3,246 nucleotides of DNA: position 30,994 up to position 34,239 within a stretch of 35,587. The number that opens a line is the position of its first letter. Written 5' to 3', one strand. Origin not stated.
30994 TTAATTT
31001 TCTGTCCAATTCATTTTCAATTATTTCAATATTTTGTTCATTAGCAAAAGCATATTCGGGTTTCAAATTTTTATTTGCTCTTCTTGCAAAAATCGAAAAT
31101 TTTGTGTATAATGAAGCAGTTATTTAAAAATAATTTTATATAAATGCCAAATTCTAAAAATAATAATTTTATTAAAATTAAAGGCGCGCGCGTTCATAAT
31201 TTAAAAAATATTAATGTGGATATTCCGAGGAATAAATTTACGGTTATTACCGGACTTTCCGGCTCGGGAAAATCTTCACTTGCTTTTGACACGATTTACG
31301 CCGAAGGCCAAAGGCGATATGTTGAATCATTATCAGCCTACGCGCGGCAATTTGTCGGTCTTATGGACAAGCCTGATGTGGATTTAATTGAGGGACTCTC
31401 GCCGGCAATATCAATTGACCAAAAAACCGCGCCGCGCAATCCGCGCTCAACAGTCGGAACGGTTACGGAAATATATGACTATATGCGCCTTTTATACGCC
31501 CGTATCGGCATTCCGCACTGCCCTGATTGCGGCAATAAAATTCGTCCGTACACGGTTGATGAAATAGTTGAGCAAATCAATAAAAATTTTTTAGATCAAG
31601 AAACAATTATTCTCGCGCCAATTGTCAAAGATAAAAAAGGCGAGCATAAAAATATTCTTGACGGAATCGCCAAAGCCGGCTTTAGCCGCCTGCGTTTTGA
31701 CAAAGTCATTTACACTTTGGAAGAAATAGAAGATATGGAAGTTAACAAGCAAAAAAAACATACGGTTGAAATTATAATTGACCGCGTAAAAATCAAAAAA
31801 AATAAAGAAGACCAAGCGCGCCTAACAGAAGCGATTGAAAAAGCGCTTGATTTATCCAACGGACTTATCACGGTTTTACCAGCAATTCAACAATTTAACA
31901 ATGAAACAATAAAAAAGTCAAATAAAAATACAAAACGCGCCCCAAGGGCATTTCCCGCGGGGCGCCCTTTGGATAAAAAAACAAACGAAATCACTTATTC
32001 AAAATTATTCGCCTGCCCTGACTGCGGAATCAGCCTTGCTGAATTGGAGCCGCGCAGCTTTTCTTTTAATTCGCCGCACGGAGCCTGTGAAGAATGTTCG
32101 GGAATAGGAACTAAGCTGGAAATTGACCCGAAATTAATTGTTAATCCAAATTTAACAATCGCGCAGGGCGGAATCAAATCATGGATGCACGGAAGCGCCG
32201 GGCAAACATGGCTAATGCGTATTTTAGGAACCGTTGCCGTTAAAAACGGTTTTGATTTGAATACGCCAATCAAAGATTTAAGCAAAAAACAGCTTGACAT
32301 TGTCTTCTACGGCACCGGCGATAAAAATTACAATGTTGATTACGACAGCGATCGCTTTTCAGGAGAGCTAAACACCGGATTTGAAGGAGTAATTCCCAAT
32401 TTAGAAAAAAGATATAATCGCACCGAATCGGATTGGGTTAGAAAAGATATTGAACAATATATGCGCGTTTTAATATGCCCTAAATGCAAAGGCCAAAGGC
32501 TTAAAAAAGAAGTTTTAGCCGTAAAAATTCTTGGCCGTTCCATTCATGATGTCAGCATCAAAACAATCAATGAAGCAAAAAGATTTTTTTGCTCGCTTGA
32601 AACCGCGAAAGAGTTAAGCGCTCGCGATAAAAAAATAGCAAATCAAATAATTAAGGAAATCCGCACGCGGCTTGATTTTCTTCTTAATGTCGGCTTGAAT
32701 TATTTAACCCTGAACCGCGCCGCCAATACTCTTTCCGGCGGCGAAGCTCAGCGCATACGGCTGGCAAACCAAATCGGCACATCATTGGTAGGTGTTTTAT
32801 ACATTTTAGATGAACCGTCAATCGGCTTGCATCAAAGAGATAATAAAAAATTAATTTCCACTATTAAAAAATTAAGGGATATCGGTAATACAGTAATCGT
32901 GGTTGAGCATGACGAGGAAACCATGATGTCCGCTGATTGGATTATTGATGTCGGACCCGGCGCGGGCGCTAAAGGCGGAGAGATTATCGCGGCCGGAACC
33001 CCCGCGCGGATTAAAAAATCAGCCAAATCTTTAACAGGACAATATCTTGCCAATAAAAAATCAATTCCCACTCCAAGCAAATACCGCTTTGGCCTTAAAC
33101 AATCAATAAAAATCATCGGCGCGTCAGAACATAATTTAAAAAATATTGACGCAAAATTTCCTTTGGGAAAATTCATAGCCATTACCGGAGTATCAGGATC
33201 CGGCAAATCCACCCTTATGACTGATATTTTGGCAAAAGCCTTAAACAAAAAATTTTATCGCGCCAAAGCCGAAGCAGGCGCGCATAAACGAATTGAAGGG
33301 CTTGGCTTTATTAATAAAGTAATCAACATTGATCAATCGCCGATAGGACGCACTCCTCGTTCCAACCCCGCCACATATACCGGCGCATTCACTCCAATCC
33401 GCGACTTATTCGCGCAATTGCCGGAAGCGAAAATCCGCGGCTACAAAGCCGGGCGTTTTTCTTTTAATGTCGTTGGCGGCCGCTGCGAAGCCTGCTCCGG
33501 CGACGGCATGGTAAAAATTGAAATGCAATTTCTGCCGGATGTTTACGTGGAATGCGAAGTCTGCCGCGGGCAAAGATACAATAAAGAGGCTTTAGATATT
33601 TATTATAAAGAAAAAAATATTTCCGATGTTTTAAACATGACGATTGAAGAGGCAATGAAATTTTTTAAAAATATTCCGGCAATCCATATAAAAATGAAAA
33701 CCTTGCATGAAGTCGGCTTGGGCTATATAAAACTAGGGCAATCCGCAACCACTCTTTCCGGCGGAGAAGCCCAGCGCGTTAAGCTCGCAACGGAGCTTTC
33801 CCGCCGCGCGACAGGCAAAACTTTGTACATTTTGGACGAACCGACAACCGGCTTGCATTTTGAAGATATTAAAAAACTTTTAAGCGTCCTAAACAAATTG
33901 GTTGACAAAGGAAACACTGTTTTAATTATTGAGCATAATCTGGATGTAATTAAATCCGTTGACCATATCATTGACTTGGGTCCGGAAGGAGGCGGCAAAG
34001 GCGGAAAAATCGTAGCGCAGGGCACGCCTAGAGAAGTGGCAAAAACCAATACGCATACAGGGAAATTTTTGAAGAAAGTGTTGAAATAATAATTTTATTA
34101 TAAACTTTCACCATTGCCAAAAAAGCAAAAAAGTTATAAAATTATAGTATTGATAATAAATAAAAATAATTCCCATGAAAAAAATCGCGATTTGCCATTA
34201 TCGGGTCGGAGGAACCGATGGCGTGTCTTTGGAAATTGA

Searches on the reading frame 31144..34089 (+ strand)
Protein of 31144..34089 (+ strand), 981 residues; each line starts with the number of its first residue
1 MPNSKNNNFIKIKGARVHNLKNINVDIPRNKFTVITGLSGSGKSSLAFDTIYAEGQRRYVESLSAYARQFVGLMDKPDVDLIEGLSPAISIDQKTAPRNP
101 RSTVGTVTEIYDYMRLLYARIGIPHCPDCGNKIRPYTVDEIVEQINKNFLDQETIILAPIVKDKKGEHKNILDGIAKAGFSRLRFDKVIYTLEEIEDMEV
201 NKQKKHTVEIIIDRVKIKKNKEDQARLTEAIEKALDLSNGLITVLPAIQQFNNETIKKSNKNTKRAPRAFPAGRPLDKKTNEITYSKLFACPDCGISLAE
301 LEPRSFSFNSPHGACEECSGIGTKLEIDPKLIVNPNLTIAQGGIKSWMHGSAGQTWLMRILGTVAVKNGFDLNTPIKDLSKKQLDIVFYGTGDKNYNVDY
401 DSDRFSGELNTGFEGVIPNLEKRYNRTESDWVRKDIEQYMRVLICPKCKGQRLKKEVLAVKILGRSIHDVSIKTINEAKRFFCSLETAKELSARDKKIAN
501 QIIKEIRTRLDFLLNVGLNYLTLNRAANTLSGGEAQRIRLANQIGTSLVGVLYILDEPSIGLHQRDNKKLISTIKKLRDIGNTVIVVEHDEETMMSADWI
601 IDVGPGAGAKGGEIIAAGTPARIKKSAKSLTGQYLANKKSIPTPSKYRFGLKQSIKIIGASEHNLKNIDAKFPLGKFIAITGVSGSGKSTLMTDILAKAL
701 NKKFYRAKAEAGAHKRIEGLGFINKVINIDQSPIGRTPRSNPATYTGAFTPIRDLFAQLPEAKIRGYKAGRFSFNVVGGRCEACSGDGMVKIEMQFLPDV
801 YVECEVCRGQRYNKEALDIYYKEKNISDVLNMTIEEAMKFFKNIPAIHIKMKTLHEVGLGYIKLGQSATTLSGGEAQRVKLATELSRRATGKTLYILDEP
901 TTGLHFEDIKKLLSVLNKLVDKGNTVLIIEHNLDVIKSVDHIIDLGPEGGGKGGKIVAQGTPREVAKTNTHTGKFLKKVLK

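Call 10: search_protein_families(library=pfam, proteins=[window:31144-34089:+])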
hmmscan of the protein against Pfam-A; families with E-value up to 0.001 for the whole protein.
window:31144-34089:+ (981 aa): 18 families
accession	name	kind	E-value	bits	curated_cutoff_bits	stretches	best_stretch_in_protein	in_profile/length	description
PF17755.6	UvrA_DNA-bind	-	2.4e-32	111.9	23.2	1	328-438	1-110/110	UvrA DNA-binding domain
PF17760.6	UvrA_inter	-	1e-29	103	23.3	1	137-245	2-106/109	UvrA interaction domain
PF00005.33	ABC_tran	-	4e-23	83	25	2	850-902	88-137/137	ABC transporter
PF02463.25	SMC_N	-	8.2e-15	55.3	40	0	209-603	124-211/220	RecF/RecN/SMC N terminal domain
PF13555.12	AAA_29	-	4e-08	33.3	27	0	672-692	19-39/61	P-loop containing region of AAA domain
PF13191.12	AAA_16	-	2.1e-06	28.8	32.6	0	676-706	25-55/167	AAA ATPase domain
PF13481.12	AAA_25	-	6.2e-06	26.4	27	0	667-700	25-58/195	AAA domain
PF20703.3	nSTAND1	-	8.2e-06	26.1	27.1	0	21-47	24-50/379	Novel STAND NTPase 1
PF13401.12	AAA_22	-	8.4e-06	26.6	27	0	676-705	6-37/130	AAA domain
PF13173.12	AAA_14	-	3.3e-05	24.3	27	0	676-705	3-33/129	AAA domain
PF13304.12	AAA_21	-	8.7e-05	23.2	27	0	877-928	243-295/304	AAA domain, putative AbiEii toxin, Type IV TA system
PF25199.1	nSTAND_NTPase5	-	0.0002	21.6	34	0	676-702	42-68/145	Novel STAND NTPase 5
PF01583.26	APS_kinase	-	0.00025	21.5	21.1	0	676-712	3-38/152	Adenylylsulphate kinase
PF03193.22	RsgA_GTPase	-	0.00026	21.3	30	0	661-714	93-146/174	RsgA GTPase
PF20720.3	nSTAND3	-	0.00031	20.9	27.2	0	676-704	18-46/155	Novel STAND NTPase 3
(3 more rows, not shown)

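Call 29: search_solved_structures(query=window:31144-34089:+, show_alignments=1, max_evalue=1e-50)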
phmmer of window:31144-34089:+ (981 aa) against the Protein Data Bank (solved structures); distinct sequences matched with E-value up to 1e-50: 11.
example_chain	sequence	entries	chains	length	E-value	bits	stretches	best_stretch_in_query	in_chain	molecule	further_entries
2r6f_A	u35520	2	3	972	0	1206.9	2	281-980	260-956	Excinuclease ABC subunit A | Excinuclease ABC, A subunit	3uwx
9gxk_A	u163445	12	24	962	0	1179.9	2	282-980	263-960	UvrABC system protein A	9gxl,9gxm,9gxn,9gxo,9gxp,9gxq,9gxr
9gxw_A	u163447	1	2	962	0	1177.5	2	282-980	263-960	UvrABC system protein A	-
9gxu_A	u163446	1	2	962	0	1177.4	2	282-980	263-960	UvrABC system protein A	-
3zqj_A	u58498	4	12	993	0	1119.5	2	282-979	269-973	UVRABC SYSTEM PROTEIN A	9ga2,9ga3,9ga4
9ga5_A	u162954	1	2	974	0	1119.4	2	281-979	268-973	UvrABC system protein A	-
3pih_A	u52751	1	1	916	0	1044.5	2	281-980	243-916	UvrABC system protein A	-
3ux8_A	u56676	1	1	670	1.2e-283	946.8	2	464-980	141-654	Excinuclease ABC, A subunit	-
6n9l_A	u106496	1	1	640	3.1e-259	866.1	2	461-980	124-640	UvrABC system protein A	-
2vf7_A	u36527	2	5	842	5.2e-199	666.7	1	304-978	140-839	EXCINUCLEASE ABC, SUBUNIT A. | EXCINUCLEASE ABC SUBUNIT A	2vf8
7sh1_A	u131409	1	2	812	1.1e-144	486.9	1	307-977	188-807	Excinuclease ABC subunit UvrA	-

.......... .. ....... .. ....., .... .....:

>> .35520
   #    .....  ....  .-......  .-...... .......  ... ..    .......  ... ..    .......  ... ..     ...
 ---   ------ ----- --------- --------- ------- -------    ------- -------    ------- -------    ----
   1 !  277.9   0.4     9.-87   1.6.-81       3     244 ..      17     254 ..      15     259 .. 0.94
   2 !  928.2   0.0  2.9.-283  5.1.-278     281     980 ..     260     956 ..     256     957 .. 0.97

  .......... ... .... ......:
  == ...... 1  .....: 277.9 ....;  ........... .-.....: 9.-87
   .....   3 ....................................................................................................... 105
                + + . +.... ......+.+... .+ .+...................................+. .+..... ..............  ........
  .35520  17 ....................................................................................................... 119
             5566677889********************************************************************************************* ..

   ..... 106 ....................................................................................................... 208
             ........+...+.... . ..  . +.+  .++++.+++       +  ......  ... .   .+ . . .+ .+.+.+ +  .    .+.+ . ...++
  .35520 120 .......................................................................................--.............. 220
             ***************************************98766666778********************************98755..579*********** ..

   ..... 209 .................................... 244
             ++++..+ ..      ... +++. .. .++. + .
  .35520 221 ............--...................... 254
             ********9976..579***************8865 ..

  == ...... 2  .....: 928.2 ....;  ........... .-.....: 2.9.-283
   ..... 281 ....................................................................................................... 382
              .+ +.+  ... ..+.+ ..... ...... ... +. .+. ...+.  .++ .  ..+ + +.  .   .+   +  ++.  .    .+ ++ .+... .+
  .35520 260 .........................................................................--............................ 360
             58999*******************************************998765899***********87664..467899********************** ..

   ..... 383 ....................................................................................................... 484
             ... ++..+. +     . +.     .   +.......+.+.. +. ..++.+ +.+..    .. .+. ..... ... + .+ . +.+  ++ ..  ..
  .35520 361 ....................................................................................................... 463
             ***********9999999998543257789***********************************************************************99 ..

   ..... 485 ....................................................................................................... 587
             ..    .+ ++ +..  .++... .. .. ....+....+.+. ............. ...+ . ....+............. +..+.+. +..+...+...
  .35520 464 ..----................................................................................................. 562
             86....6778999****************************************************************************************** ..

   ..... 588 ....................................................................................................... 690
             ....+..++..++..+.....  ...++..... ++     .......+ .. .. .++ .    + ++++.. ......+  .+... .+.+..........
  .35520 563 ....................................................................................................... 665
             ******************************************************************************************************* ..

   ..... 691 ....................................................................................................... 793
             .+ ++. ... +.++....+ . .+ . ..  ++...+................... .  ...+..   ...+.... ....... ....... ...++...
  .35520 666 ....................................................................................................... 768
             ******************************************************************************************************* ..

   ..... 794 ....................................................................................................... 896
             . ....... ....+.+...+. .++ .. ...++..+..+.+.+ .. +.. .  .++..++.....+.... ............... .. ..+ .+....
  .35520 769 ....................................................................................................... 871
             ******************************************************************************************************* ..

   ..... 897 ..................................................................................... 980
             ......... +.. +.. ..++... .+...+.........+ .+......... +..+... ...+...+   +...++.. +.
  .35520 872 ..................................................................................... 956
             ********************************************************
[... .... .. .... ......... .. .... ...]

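Call 30: find_homologous_proteins(query=window:31144-34089:+, max_evalue=1e-100)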
Query window:31144-34089:+ (981 aa): 7997 proteins with E <= 1e-100 among 8000 candidates; the best 120 are listed.
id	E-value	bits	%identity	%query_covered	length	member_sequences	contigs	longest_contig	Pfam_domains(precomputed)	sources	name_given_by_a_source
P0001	0.0e+0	2211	100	100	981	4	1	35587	PF17760.7,PF17755.7,PF00005.34,PF13555.13,PF13401.13,PF20703.4,PF02463.26,PF13481.13,PF13304.13,PF13191.13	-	-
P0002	0.0e+0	2038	93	100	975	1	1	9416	PF17760.7,PF17755.7,PF13555.13,PF13401.13,PF03193.23,PF20703.4,PF13304.13,PF13191.13,PF00005.34,PF13175.13,PF02463.26,PF13481.13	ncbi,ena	-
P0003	0.0e+0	2007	92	100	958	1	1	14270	PF17760.7,PF17755.7,PF13555.13,PF13401.13,PF20703.4,PF13304.13,PF13191.13,PF00005.34,PF13175.13,PF02463.26,PF13481.13,PF20720.4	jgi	-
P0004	0.0e+0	1996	90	100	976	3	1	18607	PF17760.7,PF17755.7,PF00005.34,PF13555.13,PF20703.4,PF02463.26,PF13481.13,PF13304.13,PF13191.13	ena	-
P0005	0.0e+0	1767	81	99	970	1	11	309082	PF17760.7,PF17755.7,PF13555.13,PF03193.23,PF20703.4,PF13304.13,PF13191.13,PF00005.34,PF13476.13,PF02463.26,PF13481.13,PF20720.4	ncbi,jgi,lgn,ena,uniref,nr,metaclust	ncbi:MAG: UvrABC system protein A [Candidatus Falkowbacteria bacterium GW2011_GWC2_38_22]|uniref:Uvr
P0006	0.0e+0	1759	80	100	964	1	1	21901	PF17760.7,PF17755.7,PF13555.13,PF13401.13,PF03193.23,PF20703.4,PF13304.13,PF13191.13,PF00005.34,PF02463.26,PF13481.13,PF20720.4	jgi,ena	-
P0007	0.0e+0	1734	79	99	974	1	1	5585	PF17760.7,PF17755.7,PF13555.13,PF13401.13,PF03193.23,PF20703.4,PF13238.13,PF13304.13,PF13191.13,PF01583.27,PF00005.34,PF13476.13,PF02463.26,PF20720.4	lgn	-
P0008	0.0e+0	1730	79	100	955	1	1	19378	PF17760.7,PF17755.7,PF00005.34,PF13555.13,PF20703.4,PF02463.26,PF13304.13,PF20720.4,PF13191.13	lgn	-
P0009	0.0e+0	1720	77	100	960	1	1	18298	PF17760.7,PF17755.7,PF13555.13,PF13401.13,PF03193.23,PF13304.13,PF13191.13,PF00005.34,PF13476.13,PF02463.26,PF13481.13,PF20720.4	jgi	jgi:excinuclease ABC subunit A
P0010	0.0e+0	1719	79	100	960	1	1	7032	PF17760.7,PF17755.7,PF00005.34,PF13476.13,PF13555.13,PF20703.4,PF02463.26,PF13304.13,PF20720.4,PF13191.13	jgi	jgi:excinuclease ABC subunit A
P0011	0.0e+0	1719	78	100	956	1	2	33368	PF17760.7,PF17755.7,PF00005.34,PF13555.13,PF03193.23,PF02463.26,PF13304.13,PF20720.4,PF13191.13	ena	-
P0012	0.0e+0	1718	77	100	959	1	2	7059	PF17760.7,PF17755.7,PF13555.13,PF13401.13,PF03193.23,PF20703.4,PF13304.13,PF13191.13,PF00005.34,PF13175.13,PF13476.13,PF02463.26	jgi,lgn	-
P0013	0.0e+0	1717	78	100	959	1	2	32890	PF17760.7,PF17755.7,PF13555.13,PF13401.13,PF03193.23,PF20703.4,PF13304.13,PF13191.13,PF00005.34,PF13476.13,PF02463.26,PF13481.13,PF20720.4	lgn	-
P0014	0.0e+0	1714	77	100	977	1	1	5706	PF17760.7,PF17755.7,PF13555.13,PF13401.13,PF03193.23,PF20703.4,PF13304.13,PF13191.13,PF00005.34,PF13476.13,PF02463.26,PF20720.4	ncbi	-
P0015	0.0e+0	1712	77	100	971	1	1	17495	PF17760.7,PF17755.7,PF00005.34,PF13476.13,PF13555.13,PF03193.23,PF02463.26,PF13481.13,PF13304.13,PF20720.4,PF13191.13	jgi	-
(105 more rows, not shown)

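Call 32: find_encoding_contigs(protein=P0004, flank=10000, max_places=3)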
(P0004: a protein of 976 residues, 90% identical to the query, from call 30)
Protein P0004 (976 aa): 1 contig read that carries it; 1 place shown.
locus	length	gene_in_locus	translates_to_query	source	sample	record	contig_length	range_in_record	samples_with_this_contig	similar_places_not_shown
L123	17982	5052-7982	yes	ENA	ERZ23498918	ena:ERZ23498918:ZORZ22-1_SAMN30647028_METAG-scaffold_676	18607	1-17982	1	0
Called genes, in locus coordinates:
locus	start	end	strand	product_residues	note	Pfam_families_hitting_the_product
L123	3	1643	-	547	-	?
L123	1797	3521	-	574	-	PF04326:SLFN_AlbA_2, PF13749:HATPase_c_4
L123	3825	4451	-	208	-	-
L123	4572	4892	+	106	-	-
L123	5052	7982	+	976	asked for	PF00005:ABC_tran (faint), PF02463:SMC_N (faint), PF13191:AAA_16 (faint), PF13481:AAA_25 (faint), PF13555:AAA_29 (faint), PF20703:nSTAND1 (faint), PF17760:UvrA_inter, PF17755:UvrA_DNA-bind, +1 more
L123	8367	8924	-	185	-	-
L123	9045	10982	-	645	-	PF00932:LTD, PF18911:PKD_4, PF00801:PKD (weak), PF00932:LTD, PF01336:tRNA_anti-codon (faint)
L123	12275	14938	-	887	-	PF02463:SMC_N, PF13304:AAA_21 (weak)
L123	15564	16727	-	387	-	PF13173:AAA_14, PF13635:DUF4143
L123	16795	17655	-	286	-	PF00480:ROK, PF01869:BcrAD_BadFG (faint)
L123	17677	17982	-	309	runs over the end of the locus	?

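Call 33: find_encoding_contigs(protein=P0003, flank=10000, max_places=3)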
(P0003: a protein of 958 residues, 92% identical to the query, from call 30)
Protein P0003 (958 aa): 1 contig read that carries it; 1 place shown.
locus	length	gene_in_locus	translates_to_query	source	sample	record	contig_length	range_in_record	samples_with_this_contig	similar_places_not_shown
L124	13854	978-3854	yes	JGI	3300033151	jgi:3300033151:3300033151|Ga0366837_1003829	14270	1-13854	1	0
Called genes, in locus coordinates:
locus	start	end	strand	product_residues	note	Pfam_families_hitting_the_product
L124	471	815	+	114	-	-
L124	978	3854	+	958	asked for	PF00005:ABC_tran (faint), PF02463:SMC_N (faint), PF13175:AAA_15 (faint), PF13191:AAA_16 (faint), PF13401:AAA_22 (faint), PF13481:AAA_25 (faint), PF17760:UvrA_inter, PF17755:UvrA_DNA-bind, +4 more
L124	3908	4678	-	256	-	PF08843:AbiEii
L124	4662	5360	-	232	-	-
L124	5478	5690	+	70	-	-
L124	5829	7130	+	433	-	PF13439:Glyco_transf_4 (weak), PF00534:Glycos_transf_1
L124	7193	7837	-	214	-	PF13483:Lactamase_B_3, PF12706:Lactamase_B_2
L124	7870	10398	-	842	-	PF13491:FtsK_4TM, PF17854:FtsK_alpha, PF01580:FtsK_SpoIIIE, PF09397:FtsK_gamma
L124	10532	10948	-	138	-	PF18895:T4SS_pilin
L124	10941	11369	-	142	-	PF18895:T4SS_pilin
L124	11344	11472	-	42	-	-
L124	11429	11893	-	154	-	PF18895:T4SS_pilin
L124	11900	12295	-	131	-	PF18895:T4SS_pilin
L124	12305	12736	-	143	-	PF04290:DctQ (weak), PF18895:T4SS_pilin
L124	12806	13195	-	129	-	PF18895:T4SS_pilin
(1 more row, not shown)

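Call 34: find_encoding_contigs(protein=P0002, flank=10000, max_places=3)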
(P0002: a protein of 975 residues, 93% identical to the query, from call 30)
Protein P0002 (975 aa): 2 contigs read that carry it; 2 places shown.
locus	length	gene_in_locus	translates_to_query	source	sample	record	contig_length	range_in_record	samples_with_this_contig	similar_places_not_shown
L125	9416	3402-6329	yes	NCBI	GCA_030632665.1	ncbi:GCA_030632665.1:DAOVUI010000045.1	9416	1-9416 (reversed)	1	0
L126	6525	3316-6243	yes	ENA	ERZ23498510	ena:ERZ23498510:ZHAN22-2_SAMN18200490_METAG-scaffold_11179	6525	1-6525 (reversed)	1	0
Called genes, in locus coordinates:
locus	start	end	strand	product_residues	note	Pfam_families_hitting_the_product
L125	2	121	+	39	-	?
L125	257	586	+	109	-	PF09685:MamF_MmsF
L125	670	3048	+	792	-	PF01326:PPDK_N, PF00391:PEP-utilizers, PF02896:PEP-utilizers_C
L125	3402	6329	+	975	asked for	PF00005:ABC_tran (faint), PF02463:SMC_N (faint), PF03193:RsgA_GTPase (faint), PF13175:AAA_15 (faint), PF13191:AAA_16 (faint), PF13401:AAA_22 (faint), PF17760:UvrA_inter, PF17755:UvrA_DNA-bind, +4 more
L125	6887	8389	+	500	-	PF12072:RNase_Y_N, PF00013:KH_1, PF22891:KH_PNO1_2nd (weak), PF08668:HDOD (faint), PF01966:HD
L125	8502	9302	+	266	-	PF00149:Metallophos (weak), PF13277:YmdB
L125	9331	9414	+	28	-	?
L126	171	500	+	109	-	PF09685:MamF_MmsF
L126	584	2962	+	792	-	PF01326:PPDK_N, PF00391:PEP-utilizers, PF02896:PEP-utilizers_C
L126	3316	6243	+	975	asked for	PF00005:ABC_tran (faint), PF02463:SMC_N (faint), PF03193:RsgA_GTPase (faint), PF13175:AAA_15 (faint), PF13191:AAA_16 (faint), PF13401:AAA_22 (faint), PF17760:UvrA_inter, PF17755:UvrA_DNA-bind, +4 more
